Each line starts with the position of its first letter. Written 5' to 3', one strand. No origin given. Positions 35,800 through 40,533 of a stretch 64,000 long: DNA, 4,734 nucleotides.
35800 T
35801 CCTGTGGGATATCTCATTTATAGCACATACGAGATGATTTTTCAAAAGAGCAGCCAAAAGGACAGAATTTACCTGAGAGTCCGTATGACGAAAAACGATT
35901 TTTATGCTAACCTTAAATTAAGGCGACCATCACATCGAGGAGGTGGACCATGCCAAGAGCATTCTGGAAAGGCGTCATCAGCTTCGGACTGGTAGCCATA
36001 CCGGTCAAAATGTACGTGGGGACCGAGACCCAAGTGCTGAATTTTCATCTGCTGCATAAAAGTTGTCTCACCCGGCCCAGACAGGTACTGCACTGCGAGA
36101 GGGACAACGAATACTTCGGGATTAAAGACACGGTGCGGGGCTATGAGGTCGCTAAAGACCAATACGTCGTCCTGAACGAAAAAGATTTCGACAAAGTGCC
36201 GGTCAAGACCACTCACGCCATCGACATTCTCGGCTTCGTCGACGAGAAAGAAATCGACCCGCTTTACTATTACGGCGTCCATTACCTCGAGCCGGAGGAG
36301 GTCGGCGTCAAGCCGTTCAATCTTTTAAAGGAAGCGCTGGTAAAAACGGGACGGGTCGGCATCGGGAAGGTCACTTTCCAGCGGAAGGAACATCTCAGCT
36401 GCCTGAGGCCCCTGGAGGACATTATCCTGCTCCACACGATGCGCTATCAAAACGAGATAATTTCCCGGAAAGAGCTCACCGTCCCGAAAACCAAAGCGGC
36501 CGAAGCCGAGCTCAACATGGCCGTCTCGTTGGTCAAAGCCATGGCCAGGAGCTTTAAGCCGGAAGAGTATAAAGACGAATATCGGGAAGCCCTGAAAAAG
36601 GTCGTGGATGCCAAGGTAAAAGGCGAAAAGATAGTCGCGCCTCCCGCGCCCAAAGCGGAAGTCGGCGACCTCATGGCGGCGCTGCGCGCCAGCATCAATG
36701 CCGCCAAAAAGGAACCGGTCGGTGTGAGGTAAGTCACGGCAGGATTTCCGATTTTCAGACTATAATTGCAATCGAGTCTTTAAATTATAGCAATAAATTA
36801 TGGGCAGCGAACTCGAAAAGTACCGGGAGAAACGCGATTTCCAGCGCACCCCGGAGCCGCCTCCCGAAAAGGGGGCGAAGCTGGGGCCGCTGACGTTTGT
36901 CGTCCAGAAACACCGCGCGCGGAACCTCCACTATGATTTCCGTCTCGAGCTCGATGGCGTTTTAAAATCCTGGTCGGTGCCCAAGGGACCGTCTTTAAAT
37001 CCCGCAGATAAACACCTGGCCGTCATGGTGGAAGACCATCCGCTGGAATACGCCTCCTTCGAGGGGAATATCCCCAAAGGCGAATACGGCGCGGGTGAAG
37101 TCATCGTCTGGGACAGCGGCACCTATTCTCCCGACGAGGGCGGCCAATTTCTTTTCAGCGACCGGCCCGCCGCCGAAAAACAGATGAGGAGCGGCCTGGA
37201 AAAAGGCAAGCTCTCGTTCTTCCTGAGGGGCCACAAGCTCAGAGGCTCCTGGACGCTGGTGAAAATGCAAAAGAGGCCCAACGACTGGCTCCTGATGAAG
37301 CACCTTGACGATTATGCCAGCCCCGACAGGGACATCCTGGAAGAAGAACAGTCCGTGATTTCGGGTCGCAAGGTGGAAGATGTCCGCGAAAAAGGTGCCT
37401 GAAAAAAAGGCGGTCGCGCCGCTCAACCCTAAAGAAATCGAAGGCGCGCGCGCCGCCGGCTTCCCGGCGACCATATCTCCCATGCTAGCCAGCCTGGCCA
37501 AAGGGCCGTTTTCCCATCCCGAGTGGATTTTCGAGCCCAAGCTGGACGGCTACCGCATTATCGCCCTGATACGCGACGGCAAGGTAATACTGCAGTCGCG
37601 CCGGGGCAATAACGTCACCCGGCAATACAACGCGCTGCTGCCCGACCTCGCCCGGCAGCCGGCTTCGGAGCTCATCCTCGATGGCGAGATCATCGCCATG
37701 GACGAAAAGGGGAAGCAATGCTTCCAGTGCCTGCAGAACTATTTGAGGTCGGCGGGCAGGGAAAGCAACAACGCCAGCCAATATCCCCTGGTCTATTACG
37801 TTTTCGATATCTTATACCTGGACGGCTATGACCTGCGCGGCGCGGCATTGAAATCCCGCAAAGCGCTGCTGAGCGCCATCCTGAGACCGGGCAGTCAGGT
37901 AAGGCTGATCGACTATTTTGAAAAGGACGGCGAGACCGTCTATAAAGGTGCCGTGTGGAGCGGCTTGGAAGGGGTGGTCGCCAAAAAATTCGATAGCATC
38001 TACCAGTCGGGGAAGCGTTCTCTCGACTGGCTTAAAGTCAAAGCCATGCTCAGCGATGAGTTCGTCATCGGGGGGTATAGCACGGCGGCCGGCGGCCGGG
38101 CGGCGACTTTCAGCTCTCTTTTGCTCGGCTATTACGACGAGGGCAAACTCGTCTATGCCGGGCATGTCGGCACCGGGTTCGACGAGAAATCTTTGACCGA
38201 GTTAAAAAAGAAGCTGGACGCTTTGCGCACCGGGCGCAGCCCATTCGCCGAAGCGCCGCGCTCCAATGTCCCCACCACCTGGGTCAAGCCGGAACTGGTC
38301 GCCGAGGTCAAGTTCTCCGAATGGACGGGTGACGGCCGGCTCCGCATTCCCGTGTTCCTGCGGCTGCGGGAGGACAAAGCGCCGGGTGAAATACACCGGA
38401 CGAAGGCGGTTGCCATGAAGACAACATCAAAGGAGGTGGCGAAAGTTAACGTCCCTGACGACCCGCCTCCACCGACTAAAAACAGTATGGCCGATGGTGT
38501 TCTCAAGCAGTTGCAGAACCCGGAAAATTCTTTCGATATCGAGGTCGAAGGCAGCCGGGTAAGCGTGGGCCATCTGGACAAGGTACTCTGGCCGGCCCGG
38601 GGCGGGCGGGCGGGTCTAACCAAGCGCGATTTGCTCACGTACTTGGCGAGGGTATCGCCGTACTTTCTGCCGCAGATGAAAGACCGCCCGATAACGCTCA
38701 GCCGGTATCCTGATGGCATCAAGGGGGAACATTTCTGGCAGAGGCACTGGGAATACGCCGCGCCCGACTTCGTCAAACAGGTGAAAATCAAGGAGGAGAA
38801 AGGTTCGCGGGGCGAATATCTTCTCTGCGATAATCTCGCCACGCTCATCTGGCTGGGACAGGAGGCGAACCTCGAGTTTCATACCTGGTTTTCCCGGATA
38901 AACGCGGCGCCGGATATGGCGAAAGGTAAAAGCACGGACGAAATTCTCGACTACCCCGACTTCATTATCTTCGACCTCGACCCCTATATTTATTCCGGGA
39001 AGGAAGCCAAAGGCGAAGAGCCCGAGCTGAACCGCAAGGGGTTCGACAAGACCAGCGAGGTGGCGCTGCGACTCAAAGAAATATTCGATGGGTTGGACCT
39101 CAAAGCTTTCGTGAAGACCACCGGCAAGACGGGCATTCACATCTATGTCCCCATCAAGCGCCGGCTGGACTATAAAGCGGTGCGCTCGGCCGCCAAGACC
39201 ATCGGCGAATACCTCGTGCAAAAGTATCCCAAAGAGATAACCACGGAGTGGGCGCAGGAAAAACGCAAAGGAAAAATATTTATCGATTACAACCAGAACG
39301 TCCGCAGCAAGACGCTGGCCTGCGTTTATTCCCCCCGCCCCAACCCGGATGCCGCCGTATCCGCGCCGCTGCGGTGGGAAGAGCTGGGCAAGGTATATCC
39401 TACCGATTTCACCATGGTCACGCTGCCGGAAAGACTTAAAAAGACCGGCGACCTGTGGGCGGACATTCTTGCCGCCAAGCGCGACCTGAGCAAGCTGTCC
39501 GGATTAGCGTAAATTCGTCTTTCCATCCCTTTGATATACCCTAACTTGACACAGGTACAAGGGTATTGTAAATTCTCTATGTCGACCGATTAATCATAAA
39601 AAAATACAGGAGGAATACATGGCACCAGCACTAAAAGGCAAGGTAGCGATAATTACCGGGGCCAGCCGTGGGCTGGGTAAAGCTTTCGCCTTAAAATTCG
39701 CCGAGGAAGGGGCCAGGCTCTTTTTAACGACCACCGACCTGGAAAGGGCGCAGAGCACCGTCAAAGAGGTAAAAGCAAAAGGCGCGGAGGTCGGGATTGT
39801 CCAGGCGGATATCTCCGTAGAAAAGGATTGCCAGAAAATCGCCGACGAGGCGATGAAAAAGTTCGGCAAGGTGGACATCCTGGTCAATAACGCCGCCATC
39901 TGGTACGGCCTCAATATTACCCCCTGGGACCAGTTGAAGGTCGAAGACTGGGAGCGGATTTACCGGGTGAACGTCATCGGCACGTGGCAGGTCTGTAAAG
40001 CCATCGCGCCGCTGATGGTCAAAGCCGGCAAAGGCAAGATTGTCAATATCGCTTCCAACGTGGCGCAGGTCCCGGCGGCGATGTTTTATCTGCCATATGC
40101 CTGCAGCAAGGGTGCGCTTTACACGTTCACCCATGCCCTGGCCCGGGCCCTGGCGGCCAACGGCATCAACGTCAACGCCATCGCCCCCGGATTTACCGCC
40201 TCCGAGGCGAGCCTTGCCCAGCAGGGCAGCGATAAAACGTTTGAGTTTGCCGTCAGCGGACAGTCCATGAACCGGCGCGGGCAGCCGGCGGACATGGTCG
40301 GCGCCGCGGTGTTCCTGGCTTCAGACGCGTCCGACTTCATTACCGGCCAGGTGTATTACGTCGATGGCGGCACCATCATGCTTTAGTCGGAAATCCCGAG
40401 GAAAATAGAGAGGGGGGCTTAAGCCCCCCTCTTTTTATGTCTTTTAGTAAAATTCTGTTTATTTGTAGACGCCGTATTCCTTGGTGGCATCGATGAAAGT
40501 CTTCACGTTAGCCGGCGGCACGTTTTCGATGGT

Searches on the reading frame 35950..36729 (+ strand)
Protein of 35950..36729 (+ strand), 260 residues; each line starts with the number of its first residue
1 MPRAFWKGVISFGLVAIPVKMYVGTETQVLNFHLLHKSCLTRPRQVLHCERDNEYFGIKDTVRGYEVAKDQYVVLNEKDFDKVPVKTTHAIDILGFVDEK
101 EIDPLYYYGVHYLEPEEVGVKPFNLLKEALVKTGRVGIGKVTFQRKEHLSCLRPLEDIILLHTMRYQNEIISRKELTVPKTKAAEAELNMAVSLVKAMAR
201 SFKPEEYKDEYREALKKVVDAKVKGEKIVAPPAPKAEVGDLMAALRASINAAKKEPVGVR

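Call 8: search_protein_families(library=pfam, proteins=[window:35950-36729:+], max_evalue=0.001)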
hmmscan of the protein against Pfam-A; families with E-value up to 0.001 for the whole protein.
window:35950-36729:+ (260 aa): 1 family
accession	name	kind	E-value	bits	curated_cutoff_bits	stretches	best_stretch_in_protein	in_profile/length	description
PF02735.22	Ku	-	4.4e-40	138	25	1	11-190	1-190/190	Ku70/Ku80 beta-barrel domain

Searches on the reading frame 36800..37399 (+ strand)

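Call 8: search_protein_families(library=pfam, proteins=[window:36800-37399:+], max_evalue=0.001)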
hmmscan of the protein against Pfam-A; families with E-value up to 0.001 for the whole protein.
window:36800-37399:+ (200 aa): 1 family
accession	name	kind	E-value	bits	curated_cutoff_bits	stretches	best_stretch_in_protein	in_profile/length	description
PF13298.12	LigD_N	-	9e-45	151.7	31.1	1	36-155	1-107/107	DNA Ligase D 3'-phosphoesterase domain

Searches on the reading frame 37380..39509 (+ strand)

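Call 8: search_protein_families(library=pfam, proteins=[window:37380-39509:+], max_evalue=0.001)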
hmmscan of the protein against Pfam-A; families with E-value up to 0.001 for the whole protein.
window:37380-39509:+ (710 aa): 4 families
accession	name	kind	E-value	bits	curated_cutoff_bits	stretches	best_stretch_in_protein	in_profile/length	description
PF21686.3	LigD_Prim-Pol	-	2.1e-82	276.9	27.4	1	414-693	1-254/254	LigD, primase-polymerase domain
PF01068.26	DNA_ligase_A_M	-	1.6e-37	129.6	26.2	1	34-221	1-204/204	ATP dependent DNA ligase domain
PF04679.21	DNA_ligase_A_C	-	2.4e-33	114.8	27.5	1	241-333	2-94/94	ATP dependent DNA ligase C terminal region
PF09414.15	RNA_ligase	-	3.6e-06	27.7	27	1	48-221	2-171/171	RNA ligase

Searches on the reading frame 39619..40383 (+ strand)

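Call 8: search_protein_families(library=pfam, proteins=[window:39619-40383:+], max_evalue=0.001)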
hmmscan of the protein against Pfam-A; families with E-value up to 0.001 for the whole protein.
window:39619-40383:+ (255 aa): 4 families
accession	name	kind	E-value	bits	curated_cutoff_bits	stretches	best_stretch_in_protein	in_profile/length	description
PF13561.12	adh_short_C2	-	2.6e-58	197.8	27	1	14-251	1-234/236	Enoyl-(Acyl carrier protein) reductase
PF00106.31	adh_short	-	2.3e-53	181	26.6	1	8-197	1-186/195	short chain dehydrogenase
PF08659.16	KR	-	1.7e-14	54.6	22.6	1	10-191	3-176/180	KR domain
PF01370.27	Epimerase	-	4.8e-05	23.3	20.9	1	11-188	2-173/240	NAD dependent epimerase/dehydratase family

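Call 63: search_protein_families(library=ncbifam, proteins=[window:39619-40383:+], max_evalue=0.00001)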
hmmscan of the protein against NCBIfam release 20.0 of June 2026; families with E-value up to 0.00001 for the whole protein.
window:39619-40383:+ (255 aa): 232 families (the best 25 are shown)
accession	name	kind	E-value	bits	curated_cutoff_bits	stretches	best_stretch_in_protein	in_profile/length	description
NF005559.1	PRK07231.1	subfamily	5.1e-62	209.6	215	1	5-253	2-248/249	glucose 1-dehydrogenase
NF005853.0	PRK07774.1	equivalog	9.9e-62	208.6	303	1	5-254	4-248/250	SDR family oxidoreductase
NF047923.1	pyridox_DH_SDR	equivalog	1.5e-61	208.1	325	1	6-253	2-241/243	pyridoxal 4-dehydrogenase, SDR-type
NF006070.0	PRK08213.1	subfamily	6.4e-60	202.9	279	1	5-253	10-257/259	gluconate 5-dehydrogenase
NF004198.0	PRK05653.1-3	equivalog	3.4e-58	197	296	1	3-254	3-248/248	3-oxoacyl-ACP reductase FabG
NF004791.0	PRK06138.1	equivalog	7.4e-58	195.8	312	1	5-253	3-250/252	SDR family oxidoreductase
NF009466.0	PRK12826.1-2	subfamily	5.9e-56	189.7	222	1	8-254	4-246/248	3-oxoacyl-ACP reductase FabG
TIGR01830.1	3oxo_ACP_reduc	equivalog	1.1e-53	182.4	297.75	1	10-252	1-238/239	3-oxoacyl-[acyl-carrier-protein] reductase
NF005390.0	PRK06935.1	equivalog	1.3e-53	182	369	1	5-252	13-255/258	2-dehydro-3-deoxy-D-gluconate 5-dehydrogenase KduD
NF052558.1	MBtsdlDhBudC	equivalog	5.6e-53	180.1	270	1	6-252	2-241/250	meso-2,3-butanediol dehydrogenase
NF005469.0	PRK07063.1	equivalog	1.3e-52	178.9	306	1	2-254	2-256/260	SDR family oxidoreductase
NF004778.0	PRK06124.1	equivalog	6.4e-52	176.5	303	1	4-253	8-253/256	SDR family oxidoreductase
NF005488.0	PRK07097.1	equivalog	1.5e-51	175.1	369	1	5-253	8-258/266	gluconate 5-dehydrogenase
NF004818.0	PRK06172.1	equivalog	2.6e-51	174.4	336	1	1-253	1-251/253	SDR family oxidoreductase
NF004197.0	PRK05653.1-1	equivalog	4.4e-51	173.9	332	1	3-254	3-248/249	3-oxoacyl-ACP reductase FabG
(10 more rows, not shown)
